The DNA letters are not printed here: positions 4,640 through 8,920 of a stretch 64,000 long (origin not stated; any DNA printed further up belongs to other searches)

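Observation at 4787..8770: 1327-aa HigA-type HTH fused to about 1250 aa of unassignable sequence, under a consensus promoter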

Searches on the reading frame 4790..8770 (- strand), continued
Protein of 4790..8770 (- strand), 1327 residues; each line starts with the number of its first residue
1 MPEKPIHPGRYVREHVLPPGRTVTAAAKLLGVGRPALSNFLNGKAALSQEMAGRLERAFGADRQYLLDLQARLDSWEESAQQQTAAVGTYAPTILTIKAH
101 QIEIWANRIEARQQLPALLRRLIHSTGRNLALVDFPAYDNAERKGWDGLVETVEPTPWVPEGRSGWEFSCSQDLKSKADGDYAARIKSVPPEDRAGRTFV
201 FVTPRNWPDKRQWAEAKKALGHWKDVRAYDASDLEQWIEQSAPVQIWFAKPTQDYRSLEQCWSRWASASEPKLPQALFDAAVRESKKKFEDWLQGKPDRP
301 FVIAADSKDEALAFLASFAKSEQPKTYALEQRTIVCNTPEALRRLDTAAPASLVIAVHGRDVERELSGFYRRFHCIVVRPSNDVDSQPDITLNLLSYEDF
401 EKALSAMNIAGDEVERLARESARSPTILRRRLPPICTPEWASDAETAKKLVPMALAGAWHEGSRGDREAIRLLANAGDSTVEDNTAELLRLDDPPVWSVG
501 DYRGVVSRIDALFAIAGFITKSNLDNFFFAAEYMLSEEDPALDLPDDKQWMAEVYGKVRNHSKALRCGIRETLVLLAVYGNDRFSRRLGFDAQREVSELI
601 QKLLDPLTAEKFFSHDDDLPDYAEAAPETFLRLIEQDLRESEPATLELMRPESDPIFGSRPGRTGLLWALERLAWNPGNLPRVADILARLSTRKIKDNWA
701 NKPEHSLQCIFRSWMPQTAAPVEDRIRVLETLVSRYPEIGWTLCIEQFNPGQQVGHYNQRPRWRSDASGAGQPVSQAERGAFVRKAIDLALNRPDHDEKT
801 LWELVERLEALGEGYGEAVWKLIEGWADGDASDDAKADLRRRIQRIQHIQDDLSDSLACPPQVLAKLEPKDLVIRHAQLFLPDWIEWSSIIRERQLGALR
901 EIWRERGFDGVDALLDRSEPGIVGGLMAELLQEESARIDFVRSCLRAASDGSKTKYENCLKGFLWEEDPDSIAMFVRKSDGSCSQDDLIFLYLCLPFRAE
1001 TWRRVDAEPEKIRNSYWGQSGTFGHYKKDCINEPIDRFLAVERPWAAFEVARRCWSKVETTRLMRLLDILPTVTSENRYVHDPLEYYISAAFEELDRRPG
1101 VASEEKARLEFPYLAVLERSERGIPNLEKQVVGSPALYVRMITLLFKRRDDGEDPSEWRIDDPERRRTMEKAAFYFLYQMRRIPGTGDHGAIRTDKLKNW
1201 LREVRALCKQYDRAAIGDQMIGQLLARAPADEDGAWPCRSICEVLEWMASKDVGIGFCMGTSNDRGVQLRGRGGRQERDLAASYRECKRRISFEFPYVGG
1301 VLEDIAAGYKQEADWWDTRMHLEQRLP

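Call 77: find_encoding_contigs(protein=P0006, flank=8000, max_places=2)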
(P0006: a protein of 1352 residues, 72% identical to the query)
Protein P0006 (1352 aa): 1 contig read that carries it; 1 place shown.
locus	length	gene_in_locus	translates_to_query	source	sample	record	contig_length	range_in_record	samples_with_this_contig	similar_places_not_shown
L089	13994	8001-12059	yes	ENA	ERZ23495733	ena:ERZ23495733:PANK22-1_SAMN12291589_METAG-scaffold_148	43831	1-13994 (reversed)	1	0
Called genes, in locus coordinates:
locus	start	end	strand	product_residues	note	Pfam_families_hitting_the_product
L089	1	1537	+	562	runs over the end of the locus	PF16697:Yop-YscD_cpl, PF00498:FHA, PF01590:GAF (weak), PF13185:GAF_2 (weak), PF07228:SpoIIE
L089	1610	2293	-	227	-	PF00023:Ank (faint), PF12796:Ank_2, PF13606:Ank_3 (faint), PF12796:Ank_2, PF13637:Ank_4 (weak)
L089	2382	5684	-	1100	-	PF13620:CarboxypepD_reg, PF25183:OMP_b-brl_4, PF00593:TonB_dep_Rec_b-barrel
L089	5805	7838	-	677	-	PF00884:Sulfatase, PF01663:Phosphodiest (faint), PF00884:Sulfatase, PF16347:SGSH_C (weak), PF02985:HEAT (faint), PF13646:HEAT_2 (weak)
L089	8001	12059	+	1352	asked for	PF01381:HTH_3 (weak)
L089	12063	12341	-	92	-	-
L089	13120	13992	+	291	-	?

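Call 83: search_protein_families(library=padloc, alignment_id=A5, max_evalue=1e-8)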
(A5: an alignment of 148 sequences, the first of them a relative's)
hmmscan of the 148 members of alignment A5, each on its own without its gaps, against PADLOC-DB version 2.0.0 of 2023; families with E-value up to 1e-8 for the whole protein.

A. member 1, L001:9284-9907:- (208 aa): 0 families

B. families by the number of members that match (of 148 scanned): 209 families (the first 25 are shown)
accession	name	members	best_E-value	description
PDLC03025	MTase_I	5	2.5e-67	Type I methyltransferase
PDLC04134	mad2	5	2.2e-39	mads_2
PDLC03035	MTase_I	4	6.7e-242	Type I methyltransferase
PDLC03021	MTase_I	4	5.5e-189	Type I methyltransferase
PDLC03019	MTase_I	4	3.9e-92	Type I methyltransferase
PDLC03026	MTase_I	4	2.4e-65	Type I methyltransferase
PDLC03240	MTase_II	4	1.4e-64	Type II methyltransferase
PDLC03031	MTase_I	4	1.3e-49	Type I methyltransferase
PDLC03022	MTase_I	4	1.5e-43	Type I methyltransferase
PDLC03028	MTase_I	4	6e-34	Type I methyltransferase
PDLC03038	MTase_I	4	8.5e-32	Type I methyltransferase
PDLC03020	MTase_I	4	1.7e-16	Type I methyltransferase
PDLC03027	MTase_I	3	3.3e-38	Type I methyltransferase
PDLC03029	MTase_I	3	1.1e-33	Type I methyltransferase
PDLC03039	MTase_I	3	2.1e-32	Type I methyltransferase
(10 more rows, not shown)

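Call 92: find_encoding_contigs(protein=P0289, flank=6000, max_places=2)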
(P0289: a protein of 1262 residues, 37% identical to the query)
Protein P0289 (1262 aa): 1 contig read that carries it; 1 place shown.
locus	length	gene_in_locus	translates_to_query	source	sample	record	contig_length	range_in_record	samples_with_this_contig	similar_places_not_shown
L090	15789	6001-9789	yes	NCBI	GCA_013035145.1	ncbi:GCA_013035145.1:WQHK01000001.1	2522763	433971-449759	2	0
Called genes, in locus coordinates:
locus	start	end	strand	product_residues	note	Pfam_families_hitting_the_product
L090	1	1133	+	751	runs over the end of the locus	PF01315:Ald_Xan_dh_C, PF02738:MoCoBD_1, PF20256:MoCoBD_2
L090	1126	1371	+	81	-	PF02597:ThiS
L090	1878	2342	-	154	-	PF00075:RNase_H, PF13456:RVT_3 (weak)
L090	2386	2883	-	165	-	-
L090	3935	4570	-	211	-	PF00239:Resolvase, PF02796:HTH_7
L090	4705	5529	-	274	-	PF01381:HTH_3, PF12844:HTH_19 (weak), PF13443:HTH_26, PF13560:HTH_31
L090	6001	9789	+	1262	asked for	-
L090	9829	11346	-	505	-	PF20172:DUF6538, PF02899:Phage_int_SAM_1 (weak)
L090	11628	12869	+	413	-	PF13356:Arm-DNA-bind_3, PF00589:Phage_integrase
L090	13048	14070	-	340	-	PF12625:Arabinose_bd, PF12833:HTH_18, PF00165:HTH_AraC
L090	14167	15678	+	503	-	PF06863:DUF1254, PF06742:DUF1214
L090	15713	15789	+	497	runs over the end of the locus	PF06863:DUF1254, PF06742:DUF1214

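Call 93: find_encoding_contigs(protein=P0270, flank=6000, max_places=2)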
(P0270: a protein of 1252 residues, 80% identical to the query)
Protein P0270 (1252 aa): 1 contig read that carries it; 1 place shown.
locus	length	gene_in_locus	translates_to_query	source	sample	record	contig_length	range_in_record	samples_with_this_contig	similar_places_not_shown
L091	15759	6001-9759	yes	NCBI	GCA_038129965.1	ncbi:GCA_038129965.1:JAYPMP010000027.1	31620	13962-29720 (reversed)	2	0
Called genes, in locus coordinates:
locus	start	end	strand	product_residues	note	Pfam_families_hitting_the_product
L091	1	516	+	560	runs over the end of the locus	PF02195:ParB_N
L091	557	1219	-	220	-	-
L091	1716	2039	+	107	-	PF05284:DUF736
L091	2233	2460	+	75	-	PF12728:HTH_17 (weak)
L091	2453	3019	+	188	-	PF10502:Peptidase_S26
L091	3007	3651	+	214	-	PF01464:SLT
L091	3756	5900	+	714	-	PF11843:DUF3363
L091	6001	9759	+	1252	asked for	-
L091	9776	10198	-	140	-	-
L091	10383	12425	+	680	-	PF02534:T4SS-DNA_transf, PF10412:TrwB_AAD_bind, PF12696:TraG-D_C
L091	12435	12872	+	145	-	-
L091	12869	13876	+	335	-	PF00437:T2SSE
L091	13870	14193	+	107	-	PF04956:TrbC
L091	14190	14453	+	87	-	PF05101:VirB3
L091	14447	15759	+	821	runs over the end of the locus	PF27097:VirB4_TrbE_N, PF03135:CagE_TrbE_VirB (weak), PF19044:P-loop_TraG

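Call 94: find_encoding_contigs(protein=P0316, flank=6000, max_places=2)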
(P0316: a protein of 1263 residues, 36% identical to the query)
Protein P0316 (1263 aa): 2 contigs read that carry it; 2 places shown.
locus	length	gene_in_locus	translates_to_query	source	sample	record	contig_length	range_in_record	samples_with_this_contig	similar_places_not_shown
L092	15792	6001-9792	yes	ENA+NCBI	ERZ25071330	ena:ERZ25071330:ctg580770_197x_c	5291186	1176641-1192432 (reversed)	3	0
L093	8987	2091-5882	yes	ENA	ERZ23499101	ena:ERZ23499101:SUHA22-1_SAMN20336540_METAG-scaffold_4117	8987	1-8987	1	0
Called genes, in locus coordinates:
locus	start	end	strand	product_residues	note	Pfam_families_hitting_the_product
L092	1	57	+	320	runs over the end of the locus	PF03255:ACCA, PF01039:Carboxyl_trans, PF06833:MdcE (weak)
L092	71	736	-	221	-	PF14342:DUF4396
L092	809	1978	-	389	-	PF00999:Na_H_Exchanger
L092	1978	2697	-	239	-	PF00392:GntR, PF07729:FCD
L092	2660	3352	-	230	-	PF01863:YgjP-like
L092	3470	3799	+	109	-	-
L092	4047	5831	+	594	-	PF20172:DUF6538, PF00589:Phage_integrase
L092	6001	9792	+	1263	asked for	-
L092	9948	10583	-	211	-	PF00239:Resolvase, PF02796:HTH_7 (faint)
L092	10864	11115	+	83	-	-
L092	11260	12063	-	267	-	PF02195:ParB_N (weak)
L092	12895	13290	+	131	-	PF00903:Glyoxalase, PF13669:Glyoxalase_4 (weak)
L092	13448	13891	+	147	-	PF01641:SelR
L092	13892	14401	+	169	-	PF01625:PMSR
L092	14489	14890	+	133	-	PF01625:PMSR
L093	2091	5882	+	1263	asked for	-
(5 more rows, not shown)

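Call 95: search_protein_families(library=padloc, proteins=[L087:3608-7186:+, L084:1316-2299:+], max_evalue=0.001)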
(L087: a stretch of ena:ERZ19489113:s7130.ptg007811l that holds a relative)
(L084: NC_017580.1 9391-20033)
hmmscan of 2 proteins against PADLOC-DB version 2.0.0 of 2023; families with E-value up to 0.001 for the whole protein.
L087:3608-7186:+ (1193 aa): 5 families
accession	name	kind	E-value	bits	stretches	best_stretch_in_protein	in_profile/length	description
PDLC04167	Dsr1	-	1.1e-146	488.4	1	4-1187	61-1238/1248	-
PDLC02183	Dsr1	-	1.5e-134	448.3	2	482-1186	576-1268/1275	-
PDLC04166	Dsr1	-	8.9e-12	41.6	1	53-237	108-284/1227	-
PDLC00407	ThsA1|ThsA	-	2.2e-06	24.6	1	31-202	77-233/478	STALD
PDLC00409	ThsA1|ThsA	-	0.00034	18.1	1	69-186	107-216/242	STALD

L084:1316-2299:+ (328 aa): 1 family
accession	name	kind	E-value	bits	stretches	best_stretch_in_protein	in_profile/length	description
PDLC02344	AbiD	-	6.8e-57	191.3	1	4-318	4-269/277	AbiD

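Call 96: search_protein_families(library=pfam, proteins=[L084:3110-4100:+, L082:4582-4899:+, L090:4705-5526:-], max_evalue=0.01)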
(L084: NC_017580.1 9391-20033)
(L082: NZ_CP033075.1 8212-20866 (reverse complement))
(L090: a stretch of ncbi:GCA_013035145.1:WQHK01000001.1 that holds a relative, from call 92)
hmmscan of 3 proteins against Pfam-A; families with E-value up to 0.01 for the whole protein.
L084:3110-4100:+ (330 aa): 0 families

L082:4582-4899:+ (106 aa): 1 family
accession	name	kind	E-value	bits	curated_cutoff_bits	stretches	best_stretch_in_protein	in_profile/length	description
PF20701.3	HetE-N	-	1.5e-40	138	25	1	1-102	1-102/102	Het-E N-terminal domain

L090:4705-5526:- (273 aa): 4 families
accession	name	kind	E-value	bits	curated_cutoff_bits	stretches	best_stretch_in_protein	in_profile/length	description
PF01381.28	HTH_3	-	2.3e-12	47.2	23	1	2-56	1-55/55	Helix-turn-helix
PF13560.12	HTH_31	-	3.4e-09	37.3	27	1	2-56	6-61/64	Helix-turn-helix domain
PF13443.12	HTH_26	-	1.3e-08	35.4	22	1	1-62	1-63/63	Cro/C1-type HTH DNA-binding domain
PF12844.13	HTH_19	-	1.1e-06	28.9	30.2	1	1-57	3-59/64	Helix-turn-helix domain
